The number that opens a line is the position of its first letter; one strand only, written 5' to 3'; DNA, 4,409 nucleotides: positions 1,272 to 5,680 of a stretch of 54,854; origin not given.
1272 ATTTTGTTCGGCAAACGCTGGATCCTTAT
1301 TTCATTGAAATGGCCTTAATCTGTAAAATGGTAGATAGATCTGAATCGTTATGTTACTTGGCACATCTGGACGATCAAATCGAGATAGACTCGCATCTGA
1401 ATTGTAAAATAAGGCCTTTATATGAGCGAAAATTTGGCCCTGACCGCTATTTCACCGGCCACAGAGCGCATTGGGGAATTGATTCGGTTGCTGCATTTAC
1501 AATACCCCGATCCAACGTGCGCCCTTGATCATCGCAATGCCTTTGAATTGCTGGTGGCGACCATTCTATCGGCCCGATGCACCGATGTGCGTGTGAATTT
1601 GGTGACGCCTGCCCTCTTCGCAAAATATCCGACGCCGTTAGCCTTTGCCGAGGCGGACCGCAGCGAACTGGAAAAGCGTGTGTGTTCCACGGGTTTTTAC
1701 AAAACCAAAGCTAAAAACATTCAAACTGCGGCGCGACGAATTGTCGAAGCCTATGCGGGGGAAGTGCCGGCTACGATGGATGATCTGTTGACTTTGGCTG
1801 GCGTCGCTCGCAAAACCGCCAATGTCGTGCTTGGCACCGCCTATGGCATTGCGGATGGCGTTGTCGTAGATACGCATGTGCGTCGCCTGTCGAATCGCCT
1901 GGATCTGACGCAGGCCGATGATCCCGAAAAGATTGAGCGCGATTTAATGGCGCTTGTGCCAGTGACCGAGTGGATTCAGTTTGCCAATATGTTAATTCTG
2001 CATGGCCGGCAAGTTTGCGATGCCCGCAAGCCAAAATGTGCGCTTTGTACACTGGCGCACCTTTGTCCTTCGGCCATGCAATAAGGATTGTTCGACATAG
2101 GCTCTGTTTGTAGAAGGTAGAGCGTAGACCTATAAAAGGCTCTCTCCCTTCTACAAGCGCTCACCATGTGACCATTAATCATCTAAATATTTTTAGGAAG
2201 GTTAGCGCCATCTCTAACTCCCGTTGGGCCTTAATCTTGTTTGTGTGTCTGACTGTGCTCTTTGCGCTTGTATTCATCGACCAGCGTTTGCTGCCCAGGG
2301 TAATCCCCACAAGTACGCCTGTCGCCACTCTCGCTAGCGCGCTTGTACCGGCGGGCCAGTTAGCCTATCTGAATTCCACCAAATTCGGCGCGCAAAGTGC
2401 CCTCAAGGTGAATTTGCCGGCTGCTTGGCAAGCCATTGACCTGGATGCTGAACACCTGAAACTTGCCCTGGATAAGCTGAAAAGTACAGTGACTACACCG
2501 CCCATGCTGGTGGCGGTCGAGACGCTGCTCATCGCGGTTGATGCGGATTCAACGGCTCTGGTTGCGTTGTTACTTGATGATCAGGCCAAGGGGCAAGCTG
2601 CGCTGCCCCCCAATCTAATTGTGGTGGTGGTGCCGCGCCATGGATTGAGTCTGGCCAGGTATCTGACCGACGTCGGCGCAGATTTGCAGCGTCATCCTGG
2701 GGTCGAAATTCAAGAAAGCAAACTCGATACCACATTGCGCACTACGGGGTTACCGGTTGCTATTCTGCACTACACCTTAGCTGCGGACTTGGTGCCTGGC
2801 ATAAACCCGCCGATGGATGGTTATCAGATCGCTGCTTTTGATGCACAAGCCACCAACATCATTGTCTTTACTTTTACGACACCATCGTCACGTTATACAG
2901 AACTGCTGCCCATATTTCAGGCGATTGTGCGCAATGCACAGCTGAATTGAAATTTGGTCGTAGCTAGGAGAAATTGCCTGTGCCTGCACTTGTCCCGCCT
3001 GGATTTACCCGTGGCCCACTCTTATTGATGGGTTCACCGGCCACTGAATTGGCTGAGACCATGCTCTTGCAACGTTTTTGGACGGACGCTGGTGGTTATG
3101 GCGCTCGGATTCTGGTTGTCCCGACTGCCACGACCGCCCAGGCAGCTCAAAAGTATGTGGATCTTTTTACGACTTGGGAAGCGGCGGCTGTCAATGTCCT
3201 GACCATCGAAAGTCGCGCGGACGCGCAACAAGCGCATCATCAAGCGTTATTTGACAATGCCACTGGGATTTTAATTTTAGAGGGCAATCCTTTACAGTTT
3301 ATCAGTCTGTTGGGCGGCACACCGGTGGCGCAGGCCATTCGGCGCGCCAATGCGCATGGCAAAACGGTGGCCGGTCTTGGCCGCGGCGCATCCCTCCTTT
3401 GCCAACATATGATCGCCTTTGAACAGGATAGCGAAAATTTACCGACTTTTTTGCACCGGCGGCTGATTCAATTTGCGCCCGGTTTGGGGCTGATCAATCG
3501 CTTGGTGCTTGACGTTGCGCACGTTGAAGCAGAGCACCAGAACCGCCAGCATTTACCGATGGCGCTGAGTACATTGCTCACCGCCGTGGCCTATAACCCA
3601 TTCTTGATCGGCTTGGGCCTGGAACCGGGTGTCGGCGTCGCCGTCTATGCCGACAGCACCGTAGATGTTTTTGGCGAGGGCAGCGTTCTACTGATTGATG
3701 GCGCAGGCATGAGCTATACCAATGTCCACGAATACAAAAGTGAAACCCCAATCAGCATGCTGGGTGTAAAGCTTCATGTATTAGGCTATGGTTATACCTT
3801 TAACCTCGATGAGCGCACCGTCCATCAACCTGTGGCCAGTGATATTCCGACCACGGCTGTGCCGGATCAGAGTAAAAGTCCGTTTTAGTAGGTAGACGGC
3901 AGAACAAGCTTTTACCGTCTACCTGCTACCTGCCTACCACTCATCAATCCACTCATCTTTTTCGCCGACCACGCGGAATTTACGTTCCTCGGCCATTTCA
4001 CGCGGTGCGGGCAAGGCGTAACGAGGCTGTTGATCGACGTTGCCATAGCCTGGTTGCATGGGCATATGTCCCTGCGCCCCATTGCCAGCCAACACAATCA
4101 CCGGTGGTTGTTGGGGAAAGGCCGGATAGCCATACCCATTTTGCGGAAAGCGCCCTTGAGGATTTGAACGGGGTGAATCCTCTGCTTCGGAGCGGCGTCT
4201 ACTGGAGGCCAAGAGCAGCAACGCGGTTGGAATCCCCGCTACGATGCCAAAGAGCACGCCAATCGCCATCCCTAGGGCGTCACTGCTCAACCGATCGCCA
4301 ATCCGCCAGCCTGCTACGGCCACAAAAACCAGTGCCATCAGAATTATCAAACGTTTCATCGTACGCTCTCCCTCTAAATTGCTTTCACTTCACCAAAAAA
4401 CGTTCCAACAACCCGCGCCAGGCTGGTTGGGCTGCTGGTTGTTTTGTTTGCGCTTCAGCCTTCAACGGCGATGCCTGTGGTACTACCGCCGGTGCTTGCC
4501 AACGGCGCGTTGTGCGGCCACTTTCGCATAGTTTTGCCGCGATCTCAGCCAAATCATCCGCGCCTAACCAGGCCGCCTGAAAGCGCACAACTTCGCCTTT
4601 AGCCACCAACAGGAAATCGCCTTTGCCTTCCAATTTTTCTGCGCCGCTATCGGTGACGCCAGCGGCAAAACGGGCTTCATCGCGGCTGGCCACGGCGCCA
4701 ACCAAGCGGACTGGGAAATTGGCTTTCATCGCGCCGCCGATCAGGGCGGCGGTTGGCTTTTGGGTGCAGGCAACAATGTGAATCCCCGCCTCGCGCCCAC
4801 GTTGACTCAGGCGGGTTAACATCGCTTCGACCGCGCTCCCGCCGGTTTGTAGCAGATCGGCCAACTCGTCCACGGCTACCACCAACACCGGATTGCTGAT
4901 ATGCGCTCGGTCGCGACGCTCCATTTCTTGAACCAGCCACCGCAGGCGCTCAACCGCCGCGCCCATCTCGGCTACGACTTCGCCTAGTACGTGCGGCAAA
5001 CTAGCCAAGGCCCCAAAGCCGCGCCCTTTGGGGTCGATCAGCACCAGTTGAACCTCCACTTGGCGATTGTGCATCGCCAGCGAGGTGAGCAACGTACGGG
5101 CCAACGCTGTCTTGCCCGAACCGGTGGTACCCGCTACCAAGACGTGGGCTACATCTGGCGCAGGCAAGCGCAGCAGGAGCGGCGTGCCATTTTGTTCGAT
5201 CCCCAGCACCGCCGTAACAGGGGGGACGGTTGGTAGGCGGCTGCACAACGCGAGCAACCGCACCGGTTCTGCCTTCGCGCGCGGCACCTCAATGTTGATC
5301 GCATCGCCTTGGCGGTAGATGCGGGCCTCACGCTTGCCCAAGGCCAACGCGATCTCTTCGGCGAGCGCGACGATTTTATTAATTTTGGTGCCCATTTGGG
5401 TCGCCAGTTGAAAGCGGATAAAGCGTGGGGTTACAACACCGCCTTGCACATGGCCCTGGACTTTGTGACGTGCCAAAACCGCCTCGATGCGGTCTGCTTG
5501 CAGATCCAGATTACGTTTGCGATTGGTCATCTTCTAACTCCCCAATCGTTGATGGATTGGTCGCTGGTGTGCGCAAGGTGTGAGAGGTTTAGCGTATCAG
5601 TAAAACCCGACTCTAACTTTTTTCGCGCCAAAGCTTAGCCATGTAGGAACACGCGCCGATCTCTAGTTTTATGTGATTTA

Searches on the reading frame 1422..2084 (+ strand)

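Call 55: search_protein_families(library=pfam, proteins=[window:1422-2084:+], max_evalue=0.0001)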
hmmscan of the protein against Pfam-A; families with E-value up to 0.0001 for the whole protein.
window:1422-2084:+ (220 aa): 2 families
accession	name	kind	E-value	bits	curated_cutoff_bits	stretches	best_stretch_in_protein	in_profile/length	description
PF00730.31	HhH-GPD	-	2.3e-24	86.2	26.2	1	45-180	1-107/108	HhH-GPD superfamily base excision DNA repair protein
PF00633.29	HHH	-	6e-06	26.3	24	1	111-137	2-28/30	Helix-hairpin-helix motif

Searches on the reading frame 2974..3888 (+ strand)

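Call 55: search_protein_families(library=pfam, proteins=[window:2974-3888:+], max_evalue=0.0001)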
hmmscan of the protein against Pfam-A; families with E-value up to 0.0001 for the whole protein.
window:2974-3888:+ (304 aa): 1 family
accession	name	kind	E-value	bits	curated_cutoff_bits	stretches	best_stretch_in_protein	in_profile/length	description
PF03575.23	Peptidase_S51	-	1.3e-09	38.5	23.9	1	16-179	1-160/206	Peptidase family S51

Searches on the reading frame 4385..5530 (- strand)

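Call 55: search_protein_families(library=pfam, proteins=[window:4385-5530:-], max_evalue=0.0001)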
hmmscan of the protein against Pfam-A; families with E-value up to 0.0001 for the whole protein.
window:4385-5530:- (381 aa): 6 families
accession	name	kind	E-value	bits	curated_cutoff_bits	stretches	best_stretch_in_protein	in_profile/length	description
PF01580.24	FtsK_SpoIIIE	-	1.3e-35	123.3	24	2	104-208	17-121/221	FtsK/SpoIIIE family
PF17854.6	FtsK_alpha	-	1.9e-11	44.5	22.9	1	3-83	17-100/101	FtsK alpha domain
PF01935.23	DUF87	-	4.5e-06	27.4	23.2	1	128-229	24-103/220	Helicase HerA, central domain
PF13401.12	AAA_22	-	5.7e-06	27.1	27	1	129-253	7-119/130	AAA domain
PF13191.12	AAA_16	-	8.1e-06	26.9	32.6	0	121-243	18-161/167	AAA ATPase domain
PF00004.35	AAA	-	7.7e-05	23.6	21.2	0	130-259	1-111/131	ATPase family associated with various cellular activities (AAA)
